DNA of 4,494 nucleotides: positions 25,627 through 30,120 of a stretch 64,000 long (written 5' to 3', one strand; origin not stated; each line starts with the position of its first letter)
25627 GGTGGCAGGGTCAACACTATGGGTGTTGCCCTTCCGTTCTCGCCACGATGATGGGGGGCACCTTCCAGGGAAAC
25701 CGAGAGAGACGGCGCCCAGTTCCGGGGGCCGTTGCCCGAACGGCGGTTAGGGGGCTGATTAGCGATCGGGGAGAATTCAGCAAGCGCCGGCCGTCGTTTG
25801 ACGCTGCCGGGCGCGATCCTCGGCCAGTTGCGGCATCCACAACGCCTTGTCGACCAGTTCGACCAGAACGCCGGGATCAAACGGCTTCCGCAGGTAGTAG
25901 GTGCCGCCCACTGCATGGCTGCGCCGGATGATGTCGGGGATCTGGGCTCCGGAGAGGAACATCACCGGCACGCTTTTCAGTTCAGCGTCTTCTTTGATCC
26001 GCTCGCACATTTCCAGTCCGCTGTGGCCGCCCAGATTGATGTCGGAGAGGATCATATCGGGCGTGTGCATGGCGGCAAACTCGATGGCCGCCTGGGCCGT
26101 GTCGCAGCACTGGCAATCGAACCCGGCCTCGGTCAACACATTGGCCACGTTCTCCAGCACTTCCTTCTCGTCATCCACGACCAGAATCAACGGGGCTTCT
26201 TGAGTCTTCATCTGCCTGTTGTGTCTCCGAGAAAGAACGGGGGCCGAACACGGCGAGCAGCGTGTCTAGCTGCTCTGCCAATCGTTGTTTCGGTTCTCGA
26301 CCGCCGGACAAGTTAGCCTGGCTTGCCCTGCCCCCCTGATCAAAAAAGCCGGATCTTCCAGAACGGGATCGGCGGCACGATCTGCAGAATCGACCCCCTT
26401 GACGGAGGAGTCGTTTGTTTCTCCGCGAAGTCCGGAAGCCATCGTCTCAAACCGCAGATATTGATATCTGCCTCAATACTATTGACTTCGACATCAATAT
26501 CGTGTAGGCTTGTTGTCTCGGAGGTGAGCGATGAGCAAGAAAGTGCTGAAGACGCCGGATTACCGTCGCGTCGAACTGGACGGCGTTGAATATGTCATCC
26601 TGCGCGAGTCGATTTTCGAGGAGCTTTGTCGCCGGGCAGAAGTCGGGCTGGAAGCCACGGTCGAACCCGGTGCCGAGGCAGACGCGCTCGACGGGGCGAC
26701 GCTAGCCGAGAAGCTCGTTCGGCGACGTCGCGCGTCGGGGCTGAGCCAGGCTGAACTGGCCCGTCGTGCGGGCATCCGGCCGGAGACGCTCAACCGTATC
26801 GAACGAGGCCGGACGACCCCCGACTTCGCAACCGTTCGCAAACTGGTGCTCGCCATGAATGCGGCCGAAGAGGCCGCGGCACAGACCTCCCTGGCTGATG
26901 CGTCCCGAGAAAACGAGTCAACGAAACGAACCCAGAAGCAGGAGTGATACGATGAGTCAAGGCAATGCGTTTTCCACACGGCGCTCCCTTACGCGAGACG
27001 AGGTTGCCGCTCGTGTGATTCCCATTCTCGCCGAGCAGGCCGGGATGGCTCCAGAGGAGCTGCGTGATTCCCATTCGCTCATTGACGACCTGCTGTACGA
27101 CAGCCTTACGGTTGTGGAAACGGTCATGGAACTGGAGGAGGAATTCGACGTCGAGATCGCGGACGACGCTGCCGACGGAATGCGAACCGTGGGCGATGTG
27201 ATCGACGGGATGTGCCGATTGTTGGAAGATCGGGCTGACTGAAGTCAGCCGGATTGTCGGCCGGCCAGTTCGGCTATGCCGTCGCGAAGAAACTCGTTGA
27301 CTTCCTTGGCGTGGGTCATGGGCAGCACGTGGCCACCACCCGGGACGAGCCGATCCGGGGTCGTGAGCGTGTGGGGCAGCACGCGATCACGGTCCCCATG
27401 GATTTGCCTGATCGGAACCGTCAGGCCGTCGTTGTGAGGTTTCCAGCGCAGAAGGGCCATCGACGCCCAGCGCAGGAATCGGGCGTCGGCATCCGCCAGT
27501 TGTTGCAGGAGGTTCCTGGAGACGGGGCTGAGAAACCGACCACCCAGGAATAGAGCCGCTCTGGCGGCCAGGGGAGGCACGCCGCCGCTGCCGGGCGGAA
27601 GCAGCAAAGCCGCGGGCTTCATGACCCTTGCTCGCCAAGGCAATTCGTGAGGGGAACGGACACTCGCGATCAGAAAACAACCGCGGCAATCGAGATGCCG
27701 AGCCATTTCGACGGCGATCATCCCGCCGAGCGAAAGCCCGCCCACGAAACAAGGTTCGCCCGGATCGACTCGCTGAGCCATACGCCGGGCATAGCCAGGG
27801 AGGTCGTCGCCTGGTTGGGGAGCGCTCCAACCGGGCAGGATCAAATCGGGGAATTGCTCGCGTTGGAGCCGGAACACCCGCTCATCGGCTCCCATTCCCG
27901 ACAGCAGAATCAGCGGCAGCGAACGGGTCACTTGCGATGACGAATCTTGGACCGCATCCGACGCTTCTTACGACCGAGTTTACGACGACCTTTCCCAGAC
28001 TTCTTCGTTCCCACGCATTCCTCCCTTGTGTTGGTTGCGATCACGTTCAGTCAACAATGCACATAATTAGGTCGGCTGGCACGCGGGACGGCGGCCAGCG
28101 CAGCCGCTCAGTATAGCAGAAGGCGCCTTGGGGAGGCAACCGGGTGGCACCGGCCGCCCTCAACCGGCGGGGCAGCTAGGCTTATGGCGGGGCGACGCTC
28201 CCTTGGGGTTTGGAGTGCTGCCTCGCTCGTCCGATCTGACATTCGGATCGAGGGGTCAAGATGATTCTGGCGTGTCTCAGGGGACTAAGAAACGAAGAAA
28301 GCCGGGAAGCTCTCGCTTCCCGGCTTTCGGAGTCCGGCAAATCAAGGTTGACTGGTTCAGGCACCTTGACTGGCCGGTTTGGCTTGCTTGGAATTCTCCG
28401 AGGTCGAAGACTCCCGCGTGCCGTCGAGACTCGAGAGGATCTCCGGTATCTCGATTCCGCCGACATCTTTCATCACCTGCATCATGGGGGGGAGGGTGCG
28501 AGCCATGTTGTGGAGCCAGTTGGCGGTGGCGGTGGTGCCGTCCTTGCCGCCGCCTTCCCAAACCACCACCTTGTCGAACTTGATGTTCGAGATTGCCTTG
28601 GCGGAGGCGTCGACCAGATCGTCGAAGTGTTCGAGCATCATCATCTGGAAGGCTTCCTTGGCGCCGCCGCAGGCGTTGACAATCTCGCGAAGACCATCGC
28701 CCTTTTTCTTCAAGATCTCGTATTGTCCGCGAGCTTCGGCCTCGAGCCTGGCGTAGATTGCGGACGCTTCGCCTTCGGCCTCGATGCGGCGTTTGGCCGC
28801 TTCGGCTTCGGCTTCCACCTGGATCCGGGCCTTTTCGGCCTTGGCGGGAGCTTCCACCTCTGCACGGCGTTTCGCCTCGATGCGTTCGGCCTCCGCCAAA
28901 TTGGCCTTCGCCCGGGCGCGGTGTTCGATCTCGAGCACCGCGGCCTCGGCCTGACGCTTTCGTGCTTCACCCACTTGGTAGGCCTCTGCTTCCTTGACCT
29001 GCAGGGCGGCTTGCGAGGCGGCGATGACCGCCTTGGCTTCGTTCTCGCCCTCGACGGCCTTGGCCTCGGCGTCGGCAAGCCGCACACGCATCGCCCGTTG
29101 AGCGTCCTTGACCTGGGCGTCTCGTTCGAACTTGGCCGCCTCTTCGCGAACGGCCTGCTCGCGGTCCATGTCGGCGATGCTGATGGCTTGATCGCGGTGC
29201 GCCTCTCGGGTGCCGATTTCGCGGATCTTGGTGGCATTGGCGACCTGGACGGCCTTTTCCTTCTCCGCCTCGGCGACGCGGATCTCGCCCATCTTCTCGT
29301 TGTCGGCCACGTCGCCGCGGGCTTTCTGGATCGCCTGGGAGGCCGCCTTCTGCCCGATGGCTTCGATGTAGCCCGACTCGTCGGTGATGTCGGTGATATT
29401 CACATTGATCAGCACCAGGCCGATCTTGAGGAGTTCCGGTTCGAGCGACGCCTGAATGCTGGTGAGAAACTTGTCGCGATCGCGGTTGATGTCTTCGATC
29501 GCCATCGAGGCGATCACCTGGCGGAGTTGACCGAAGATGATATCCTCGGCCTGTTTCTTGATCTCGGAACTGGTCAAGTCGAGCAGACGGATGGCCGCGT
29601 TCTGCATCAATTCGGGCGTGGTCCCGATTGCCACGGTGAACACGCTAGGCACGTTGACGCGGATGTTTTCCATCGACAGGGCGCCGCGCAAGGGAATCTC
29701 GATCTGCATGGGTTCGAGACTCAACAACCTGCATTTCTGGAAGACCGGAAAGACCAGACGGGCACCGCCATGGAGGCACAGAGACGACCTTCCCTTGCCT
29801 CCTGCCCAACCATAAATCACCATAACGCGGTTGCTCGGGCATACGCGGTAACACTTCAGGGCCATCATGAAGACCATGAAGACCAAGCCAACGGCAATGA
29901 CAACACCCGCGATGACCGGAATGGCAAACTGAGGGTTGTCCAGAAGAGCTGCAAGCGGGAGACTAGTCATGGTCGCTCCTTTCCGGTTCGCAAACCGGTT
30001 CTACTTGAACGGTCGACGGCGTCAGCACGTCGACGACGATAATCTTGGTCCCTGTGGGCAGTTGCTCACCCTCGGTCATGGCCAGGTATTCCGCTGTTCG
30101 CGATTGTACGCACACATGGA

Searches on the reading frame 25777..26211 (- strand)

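Call 12: search_protein_families(library=ncbifam, proteins=[window:25777-26211:-], max_evalue=0.00001)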
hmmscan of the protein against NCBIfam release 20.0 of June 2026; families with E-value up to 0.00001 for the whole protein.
window:25777-26211:- (144 aa): 69 families (the best 25 are shown)
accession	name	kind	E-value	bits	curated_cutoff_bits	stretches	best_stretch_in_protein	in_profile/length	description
TIGR02154.1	PhoB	equivalog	1.4e-17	63.7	296.2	1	8-121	4-117/226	phosphate regulon transcriptional regulator PhoB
NF040689.1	MtrAB_MtrA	equivalog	4e-17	62.3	300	1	9-124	1-113/219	MtrAB system response regulator MtrA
NF047793.1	ResRegPgtA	equivalog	4.1e-16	58.8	650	1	5-137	4-135/414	two-component system response regulator PgtA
NF045717.1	DVU0259_DivK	exception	7.3e-16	58.4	160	1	9-124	5-116/117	DVU0259 family response regulator domain-containing protein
NF053854.1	RespRegPhoBBctds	equivalog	8.2e-16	58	270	1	9-112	1-103/225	two-component system response regulator PhoB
TIGR01818.1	ntrC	equivalog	1.9e-15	56.6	558.6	1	9-134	1-124/463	nitrogen regulation protein NR(I)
NF051870.1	NAssimRespRegNtrX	equivalog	4.2e-15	55.6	600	1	9-139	4-134/452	nitrogen assimilation response regulator NtrX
NF008296.0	PRK11083.1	equivalog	9.4e-15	54.6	273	1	6-122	3-116/228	two-component system response regulator CreB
NF006900.1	PRK09390.1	equivalog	1.2e-14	54.3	255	1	6-137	4-133/203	response regulator FixJ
NF008176.1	PRK10923.1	equivalog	1.8e-14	53.2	620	1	8-130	5-125/469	nitrogen regulation protein NR(I)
NF006623.1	PRK09191.1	subfamily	2.6e-13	50.3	240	1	3-128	134-256/258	PhyR family response regulator anti-anti-sigma factor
NF053512.1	nitric_RR_NosR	exception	3.7e-13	49.3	400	1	9-140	1-131/422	response regulator c-di-GMP phosphodiesterase, NosR family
NF045505.1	RR_RssB_Pseudo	equivalog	8.7e-13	48.1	700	1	8-139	7-137/394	two-component system response regulator RssB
NF007546.0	PRK10161.1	equivalog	1.9e-12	47.3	471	1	8-120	4-116/229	phosphate response regulator transcription factor PhoB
NF007135.0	PRK09581.1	equivalog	4.7e-12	45.4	474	1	9-140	5-135/457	PleD family two-component system response regulator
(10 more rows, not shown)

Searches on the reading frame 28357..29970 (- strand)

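Call 12: search_protein_families(library=ncbifam, proteins=[window:28357-29970:-], max_evalue=0.00001)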
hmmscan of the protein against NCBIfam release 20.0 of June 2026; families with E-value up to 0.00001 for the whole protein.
window:28357-29970:- (537 aa): 1 family
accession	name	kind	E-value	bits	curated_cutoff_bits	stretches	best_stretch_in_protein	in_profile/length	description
NF058507.1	FlotScfldFlot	equivalog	3.3e-42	145.1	700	1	22-515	4-475/477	flotillin lipid rafts scaffold protein FloT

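Call 13: search_protein_families(library=pfam, proteins=[window:28357-29970:-], max_evalue=0.0001)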
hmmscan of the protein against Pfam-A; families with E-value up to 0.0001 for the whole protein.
window:28357-29970:- (537 aa): 1 family
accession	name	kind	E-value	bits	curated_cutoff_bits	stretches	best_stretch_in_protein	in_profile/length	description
PF01145.31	Band_7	-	2.8e-27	96.4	23.6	1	45-225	4-175/176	SPFH domain / Band 7 family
